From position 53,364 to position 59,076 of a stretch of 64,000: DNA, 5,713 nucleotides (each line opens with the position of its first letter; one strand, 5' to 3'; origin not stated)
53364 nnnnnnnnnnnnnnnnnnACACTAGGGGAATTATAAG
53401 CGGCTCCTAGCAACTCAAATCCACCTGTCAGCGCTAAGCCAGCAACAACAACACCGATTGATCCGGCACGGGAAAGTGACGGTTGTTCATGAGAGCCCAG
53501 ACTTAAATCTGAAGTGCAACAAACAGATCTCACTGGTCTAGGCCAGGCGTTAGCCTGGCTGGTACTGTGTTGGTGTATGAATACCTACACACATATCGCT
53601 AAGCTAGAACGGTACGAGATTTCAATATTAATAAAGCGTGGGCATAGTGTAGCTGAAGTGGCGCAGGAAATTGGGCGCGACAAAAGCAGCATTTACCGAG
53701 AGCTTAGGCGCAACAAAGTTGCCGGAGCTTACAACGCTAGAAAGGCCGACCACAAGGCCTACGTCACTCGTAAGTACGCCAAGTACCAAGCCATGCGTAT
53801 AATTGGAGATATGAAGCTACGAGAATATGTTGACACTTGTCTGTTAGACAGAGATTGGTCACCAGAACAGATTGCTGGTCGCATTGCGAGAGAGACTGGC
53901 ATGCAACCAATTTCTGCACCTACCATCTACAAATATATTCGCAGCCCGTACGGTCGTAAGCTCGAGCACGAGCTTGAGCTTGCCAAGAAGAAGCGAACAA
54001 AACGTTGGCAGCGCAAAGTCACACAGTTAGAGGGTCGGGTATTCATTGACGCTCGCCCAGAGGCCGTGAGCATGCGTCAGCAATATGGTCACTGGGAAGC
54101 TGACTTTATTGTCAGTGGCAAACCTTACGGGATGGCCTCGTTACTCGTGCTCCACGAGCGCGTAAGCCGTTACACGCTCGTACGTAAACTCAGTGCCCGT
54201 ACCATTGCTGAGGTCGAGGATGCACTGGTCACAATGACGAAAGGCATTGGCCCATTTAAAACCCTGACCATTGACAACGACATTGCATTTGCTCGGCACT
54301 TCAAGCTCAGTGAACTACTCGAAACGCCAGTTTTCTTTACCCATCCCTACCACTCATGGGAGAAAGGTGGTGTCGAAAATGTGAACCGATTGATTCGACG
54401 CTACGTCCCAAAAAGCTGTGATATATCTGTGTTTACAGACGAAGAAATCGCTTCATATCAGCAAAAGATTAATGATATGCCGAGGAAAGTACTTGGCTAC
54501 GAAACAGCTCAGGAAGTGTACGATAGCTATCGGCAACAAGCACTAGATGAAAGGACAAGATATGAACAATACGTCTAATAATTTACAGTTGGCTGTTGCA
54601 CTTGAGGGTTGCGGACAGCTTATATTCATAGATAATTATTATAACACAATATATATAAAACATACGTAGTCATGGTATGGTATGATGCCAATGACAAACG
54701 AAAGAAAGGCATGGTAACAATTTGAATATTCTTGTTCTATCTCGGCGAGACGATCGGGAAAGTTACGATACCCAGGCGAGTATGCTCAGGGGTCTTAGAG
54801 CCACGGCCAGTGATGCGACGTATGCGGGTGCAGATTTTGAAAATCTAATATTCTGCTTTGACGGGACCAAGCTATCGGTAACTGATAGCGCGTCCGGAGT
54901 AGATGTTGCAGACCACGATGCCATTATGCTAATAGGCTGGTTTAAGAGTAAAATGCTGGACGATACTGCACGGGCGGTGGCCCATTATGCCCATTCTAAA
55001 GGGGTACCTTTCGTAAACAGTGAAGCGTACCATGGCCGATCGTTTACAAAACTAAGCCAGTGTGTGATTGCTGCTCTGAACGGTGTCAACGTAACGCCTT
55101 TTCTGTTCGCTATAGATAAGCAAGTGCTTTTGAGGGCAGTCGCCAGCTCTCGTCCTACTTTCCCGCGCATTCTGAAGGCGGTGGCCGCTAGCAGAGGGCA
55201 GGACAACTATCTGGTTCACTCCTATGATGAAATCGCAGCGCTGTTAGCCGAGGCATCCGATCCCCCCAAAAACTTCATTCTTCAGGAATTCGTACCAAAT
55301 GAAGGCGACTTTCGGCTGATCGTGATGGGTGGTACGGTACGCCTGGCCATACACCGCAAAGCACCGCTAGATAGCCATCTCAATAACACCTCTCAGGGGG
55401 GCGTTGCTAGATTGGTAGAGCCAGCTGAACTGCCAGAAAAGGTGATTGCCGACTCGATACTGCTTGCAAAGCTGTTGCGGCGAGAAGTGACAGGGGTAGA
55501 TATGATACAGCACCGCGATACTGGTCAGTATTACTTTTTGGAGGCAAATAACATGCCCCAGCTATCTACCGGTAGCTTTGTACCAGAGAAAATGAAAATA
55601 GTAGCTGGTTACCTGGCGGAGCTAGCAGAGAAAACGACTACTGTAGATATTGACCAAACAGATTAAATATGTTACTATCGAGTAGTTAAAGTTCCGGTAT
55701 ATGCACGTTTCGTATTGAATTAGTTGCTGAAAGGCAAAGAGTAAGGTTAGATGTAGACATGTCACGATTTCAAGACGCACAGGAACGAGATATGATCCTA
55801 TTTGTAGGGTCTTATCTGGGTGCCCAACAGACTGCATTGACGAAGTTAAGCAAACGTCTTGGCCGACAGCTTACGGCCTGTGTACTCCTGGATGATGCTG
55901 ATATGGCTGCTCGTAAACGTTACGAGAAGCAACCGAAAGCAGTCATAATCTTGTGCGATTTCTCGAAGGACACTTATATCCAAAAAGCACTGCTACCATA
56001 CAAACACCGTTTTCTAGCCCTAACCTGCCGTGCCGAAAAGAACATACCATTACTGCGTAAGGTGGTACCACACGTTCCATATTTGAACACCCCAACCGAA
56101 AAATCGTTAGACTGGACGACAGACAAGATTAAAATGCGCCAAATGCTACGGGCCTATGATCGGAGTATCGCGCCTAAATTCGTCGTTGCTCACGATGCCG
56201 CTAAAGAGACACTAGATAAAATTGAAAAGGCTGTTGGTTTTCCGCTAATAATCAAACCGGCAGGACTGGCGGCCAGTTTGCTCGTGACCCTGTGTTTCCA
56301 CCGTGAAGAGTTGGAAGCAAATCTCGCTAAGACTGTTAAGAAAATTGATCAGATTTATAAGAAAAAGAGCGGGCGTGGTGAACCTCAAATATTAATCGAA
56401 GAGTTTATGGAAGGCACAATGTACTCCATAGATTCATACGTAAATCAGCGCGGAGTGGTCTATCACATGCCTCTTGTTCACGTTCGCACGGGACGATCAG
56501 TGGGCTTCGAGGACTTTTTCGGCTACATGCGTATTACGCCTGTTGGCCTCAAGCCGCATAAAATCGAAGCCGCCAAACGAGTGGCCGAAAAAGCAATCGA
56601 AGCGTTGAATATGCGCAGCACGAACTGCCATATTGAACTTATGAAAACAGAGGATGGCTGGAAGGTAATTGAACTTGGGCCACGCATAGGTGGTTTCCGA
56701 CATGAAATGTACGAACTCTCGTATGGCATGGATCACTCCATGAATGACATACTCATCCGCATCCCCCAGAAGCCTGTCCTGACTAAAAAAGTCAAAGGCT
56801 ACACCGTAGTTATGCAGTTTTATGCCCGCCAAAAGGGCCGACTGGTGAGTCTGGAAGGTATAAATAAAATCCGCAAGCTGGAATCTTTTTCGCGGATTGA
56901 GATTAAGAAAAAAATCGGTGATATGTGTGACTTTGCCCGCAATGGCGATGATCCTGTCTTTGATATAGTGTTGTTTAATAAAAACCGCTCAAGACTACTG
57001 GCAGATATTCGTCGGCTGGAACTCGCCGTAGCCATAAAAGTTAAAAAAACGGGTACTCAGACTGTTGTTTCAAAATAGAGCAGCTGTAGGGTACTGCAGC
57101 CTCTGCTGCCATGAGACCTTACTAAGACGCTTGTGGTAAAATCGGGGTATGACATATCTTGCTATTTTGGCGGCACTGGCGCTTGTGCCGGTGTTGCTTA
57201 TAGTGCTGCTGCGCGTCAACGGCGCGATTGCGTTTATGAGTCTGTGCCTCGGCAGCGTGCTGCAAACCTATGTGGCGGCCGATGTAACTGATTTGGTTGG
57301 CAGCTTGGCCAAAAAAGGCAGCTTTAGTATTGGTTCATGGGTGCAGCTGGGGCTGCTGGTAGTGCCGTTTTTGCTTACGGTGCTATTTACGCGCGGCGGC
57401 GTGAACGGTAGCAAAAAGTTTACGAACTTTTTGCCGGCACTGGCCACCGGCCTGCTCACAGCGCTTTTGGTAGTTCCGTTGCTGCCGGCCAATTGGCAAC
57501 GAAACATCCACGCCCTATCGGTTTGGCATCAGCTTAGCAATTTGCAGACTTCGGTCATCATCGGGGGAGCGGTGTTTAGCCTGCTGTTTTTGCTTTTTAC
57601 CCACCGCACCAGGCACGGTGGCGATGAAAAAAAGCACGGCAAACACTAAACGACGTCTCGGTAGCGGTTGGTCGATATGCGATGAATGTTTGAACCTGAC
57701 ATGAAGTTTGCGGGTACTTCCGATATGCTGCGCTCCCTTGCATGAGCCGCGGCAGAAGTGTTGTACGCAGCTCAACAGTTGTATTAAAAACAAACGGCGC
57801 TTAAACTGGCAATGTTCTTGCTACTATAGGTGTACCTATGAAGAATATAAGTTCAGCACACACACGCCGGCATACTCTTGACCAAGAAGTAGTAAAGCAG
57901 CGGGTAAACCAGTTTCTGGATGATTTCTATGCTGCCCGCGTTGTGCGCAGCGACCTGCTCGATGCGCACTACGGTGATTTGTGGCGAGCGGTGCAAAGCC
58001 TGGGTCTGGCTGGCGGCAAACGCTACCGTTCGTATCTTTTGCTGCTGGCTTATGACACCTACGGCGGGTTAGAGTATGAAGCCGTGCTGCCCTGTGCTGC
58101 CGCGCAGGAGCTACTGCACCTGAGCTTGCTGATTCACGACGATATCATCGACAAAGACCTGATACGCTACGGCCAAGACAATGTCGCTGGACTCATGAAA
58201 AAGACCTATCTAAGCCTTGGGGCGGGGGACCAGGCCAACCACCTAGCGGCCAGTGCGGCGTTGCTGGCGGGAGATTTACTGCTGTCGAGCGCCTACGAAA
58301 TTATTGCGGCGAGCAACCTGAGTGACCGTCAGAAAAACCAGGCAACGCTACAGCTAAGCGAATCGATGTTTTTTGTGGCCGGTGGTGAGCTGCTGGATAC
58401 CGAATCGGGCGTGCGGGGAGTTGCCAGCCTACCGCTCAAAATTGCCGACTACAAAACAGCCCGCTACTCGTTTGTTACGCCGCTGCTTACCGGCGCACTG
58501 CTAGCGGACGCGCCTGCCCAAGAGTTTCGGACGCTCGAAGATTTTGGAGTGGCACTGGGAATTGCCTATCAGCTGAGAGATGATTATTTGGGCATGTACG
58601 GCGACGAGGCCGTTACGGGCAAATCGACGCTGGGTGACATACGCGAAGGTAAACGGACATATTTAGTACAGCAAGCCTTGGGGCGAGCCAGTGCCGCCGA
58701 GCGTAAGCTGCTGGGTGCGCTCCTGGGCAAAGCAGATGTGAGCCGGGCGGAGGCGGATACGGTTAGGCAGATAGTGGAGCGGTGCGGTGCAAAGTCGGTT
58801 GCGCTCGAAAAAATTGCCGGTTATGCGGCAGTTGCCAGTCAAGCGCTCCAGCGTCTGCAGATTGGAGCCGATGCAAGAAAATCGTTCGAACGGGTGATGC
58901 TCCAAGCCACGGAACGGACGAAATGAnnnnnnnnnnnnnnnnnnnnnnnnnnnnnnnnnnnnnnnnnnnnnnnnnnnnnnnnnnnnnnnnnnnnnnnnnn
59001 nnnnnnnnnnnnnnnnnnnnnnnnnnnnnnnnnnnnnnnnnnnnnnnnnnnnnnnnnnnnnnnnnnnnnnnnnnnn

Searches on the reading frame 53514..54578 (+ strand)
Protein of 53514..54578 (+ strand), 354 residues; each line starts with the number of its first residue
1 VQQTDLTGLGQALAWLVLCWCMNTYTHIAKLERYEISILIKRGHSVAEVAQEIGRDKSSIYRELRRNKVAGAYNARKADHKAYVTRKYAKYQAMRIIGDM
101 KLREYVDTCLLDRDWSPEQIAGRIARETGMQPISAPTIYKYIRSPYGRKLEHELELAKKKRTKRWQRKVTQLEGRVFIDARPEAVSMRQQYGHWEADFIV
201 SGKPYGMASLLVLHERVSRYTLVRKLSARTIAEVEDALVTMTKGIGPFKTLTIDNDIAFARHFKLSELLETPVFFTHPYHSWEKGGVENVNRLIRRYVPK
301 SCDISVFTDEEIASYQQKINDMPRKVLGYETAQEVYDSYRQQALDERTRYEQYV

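Call 39: search_protein_families(library=pfam, proteins=[window:53514-54578:+], max_evalue=0.001)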
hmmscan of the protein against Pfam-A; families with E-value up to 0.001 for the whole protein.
window:53514-54578:+ (354 aa): 3 families
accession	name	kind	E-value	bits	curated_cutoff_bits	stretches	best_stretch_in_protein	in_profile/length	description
PF13936.12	HTH_38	-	7e-12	45.3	27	1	25-67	2-44/44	Helix-turn-helix domain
PF13384.12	HTH_23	-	0.0001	22.4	24.6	1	31-68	5-43/50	Homeodomain-like domain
PF13518.12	HTH_28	-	0.00057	20.4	25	0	32-72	1-41/52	Helix-turn-helix domain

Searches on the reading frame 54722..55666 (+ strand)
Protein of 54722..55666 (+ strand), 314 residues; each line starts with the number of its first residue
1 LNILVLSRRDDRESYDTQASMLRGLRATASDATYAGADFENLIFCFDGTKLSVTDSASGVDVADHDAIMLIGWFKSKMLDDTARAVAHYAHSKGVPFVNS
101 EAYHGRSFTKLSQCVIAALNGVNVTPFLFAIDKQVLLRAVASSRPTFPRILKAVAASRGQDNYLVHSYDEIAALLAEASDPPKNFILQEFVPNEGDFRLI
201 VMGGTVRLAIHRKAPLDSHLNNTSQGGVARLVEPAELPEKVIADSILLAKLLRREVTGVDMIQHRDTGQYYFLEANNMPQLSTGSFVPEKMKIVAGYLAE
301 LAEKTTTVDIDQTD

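Call 39: search_protein_families(library=pfam, proteins=[window:54722-55666:+], max_evalue=0.001)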
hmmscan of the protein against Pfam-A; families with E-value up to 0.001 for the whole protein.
window:54722-55666:+ (314 aa): 1 family
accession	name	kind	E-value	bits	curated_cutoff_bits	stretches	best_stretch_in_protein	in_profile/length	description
PF08443.16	RimK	-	2.2e-11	44.2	21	1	118-283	12-171/188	RimK-like ATP-grasp domain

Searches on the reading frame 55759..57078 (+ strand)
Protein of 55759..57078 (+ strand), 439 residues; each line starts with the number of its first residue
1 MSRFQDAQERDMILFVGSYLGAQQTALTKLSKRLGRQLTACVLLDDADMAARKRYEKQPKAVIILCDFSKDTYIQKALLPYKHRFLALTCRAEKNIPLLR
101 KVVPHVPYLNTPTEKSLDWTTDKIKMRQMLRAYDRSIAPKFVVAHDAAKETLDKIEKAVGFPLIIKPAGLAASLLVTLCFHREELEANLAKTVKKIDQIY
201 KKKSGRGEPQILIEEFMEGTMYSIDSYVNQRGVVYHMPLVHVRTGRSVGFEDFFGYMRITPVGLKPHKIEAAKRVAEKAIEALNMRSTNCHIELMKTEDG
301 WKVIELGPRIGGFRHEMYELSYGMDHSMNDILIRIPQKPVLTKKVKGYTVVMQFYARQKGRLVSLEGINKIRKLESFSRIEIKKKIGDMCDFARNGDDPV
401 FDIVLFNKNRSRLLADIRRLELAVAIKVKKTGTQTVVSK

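Call 24: search_protein_families(library=pfam, proteins=[window:55759-57078:+], max_evalue=0.001)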
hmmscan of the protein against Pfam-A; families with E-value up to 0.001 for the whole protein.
window:55759-57078:+ (439 aa): 6 families
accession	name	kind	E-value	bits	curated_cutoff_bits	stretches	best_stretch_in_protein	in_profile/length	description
PF13535.11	ATP-grasp_4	-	1e-19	71.2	27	1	160-313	2-156/160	ATP-grasp domain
PF01071.24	GARS_A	-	5.2e-07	30.1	27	1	122-309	2-188/194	Phosphoribosylglycinamide synthetase, ATP-grasp (A) domain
PF18603.7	LAL_C2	-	3.6e-05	24.4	29.4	1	354-399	3-48/78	L-amino acid ligase C-terminal domain 2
PF02786.22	CPSase_L_D2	-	3.6e-05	23.8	19.8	1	122-219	1-91/211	Carbamoyl-phosphate synthase L chain, ATP binding domain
PF07478.18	Dala_Dala_lig_C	-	9.9e-05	22.4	24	1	147-300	23-165/204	D-ala D-ala ligase C-terminus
PF02655.19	ATP-grasp_3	-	0.00054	20.5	23.2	0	160-312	31-159/160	ATP-grasp domain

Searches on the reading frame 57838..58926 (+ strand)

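Call 24: search_protein_families(library=pfam, proteins=[window:57838-58926:+], max_evalue=0.001)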
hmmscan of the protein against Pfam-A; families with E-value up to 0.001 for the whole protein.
window:57838-58926:+ (362 aa): 1 family
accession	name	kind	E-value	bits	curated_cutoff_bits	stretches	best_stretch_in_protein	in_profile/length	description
PF00348.22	polyprenyl_synt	-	1.3e-45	156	27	1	52-309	8-247/251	Polyprenyl synthetase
